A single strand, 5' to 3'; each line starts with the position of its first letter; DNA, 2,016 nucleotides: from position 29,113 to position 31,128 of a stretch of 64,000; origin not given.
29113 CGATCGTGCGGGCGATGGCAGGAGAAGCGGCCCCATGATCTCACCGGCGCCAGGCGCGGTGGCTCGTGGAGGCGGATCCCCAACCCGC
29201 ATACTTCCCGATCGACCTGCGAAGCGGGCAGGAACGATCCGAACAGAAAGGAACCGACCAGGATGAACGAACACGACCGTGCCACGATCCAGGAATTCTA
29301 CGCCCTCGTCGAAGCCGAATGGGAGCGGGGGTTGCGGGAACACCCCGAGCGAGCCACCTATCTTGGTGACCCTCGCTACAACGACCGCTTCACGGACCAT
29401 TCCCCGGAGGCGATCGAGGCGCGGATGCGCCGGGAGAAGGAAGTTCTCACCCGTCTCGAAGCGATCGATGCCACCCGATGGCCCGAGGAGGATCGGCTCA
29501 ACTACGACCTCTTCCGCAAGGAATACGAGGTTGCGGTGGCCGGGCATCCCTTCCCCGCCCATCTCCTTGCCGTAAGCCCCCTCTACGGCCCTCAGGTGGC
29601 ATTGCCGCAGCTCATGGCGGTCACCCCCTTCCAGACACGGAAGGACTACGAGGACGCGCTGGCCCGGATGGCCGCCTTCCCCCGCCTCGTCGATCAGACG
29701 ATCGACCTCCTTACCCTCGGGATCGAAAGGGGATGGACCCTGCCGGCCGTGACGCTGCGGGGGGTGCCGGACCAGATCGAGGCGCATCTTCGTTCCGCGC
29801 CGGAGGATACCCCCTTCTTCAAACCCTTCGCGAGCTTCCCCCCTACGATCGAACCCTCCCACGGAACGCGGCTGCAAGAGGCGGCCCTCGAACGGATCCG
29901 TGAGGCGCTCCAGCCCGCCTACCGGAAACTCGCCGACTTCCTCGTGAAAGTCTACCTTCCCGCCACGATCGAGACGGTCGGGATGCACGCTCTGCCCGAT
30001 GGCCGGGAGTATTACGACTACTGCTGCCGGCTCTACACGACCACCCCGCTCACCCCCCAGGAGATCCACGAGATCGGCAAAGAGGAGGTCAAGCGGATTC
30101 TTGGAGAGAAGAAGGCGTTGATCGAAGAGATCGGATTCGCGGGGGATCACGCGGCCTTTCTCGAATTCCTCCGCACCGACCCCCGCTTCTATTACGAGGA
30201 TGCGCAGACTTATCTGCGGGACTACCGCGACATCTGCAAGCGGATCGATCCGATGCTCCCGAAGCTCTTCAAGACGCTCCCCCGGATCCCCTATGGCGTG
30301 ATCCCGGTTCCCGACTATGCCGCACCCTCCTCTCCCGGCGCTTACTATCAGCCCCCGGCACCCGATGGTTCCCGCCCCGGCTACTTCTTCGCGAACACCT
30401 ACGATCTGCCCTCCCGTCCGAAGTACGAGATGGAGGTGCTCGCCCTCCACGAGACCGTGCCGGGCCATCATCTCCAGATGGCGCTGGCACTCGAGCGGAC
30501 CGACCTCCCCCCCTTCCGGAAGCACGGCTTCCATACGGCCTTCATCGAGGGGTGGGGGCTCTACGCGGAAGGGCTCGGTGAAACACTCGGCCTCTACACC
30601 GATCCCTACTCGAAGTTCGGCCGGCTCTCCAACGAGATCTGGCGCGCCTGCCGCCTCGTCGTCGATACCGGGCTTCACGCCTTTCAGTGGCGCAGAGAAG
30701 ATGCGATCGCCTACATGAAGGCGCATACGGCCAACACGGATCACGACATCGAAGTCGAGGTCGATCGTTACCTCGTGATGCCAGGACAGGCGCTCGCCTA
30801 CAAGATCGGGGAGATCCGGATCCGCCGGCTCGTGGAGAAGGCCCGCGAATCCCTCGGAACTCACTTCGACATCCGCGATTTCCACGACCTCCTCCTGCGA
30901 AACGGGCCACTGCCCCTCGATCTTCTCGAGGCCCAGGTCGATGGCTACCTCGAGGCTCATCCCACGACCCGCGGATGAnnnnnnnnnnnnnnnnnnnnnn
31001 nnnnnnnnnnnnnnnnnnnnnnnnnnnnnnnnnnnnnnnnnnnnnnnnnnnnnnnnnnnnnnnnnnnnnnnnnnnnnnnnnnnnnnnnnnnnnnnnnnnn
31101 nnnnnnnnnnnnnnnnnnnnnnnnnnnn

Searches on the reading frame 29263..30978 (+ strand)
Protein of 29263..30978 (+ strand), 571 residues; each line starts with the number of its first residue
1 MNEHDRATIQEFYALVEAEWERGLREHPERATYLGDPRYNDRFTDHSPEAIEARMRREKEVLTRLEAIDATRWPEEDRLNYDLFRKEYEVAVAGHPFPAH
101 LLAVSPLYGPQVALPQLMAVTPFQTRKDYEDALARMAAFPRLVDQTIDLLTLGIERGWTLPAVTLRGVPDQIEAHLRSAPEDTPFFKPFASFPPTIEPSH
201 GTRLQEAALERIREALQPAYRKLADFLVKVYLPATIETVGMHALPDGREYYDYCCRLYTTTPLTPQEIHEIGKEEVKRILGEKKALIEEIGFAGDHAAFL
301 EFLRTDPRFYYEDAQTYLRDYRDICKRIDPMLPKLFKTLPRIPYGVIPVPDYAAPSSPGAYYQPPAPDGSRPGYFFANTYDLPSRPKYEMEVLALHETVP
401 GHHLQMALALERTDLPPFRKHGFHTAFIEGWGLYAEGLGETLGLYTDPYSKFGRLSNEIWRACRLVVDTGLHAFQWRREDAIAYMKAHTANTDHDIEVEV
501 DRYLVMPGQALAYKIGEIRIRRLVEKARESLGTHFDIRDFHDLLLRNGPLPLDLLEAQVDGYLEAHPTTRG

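Call 68: search_protein_families(library=pfam, proteins=[window:29263-30978:+], max_evalue=0.0001)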
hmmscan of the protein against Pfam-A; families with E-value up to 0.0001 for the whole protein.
window:29263-30978:+ (571 aa): 1 family
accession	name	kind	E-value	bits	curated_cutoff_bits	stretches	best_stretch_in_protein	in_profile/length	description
PF05960.17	DUF885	-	3.1e-179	598.4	32.4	1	28-559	1-532/532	Bacterial protein of unknown function (DUF885)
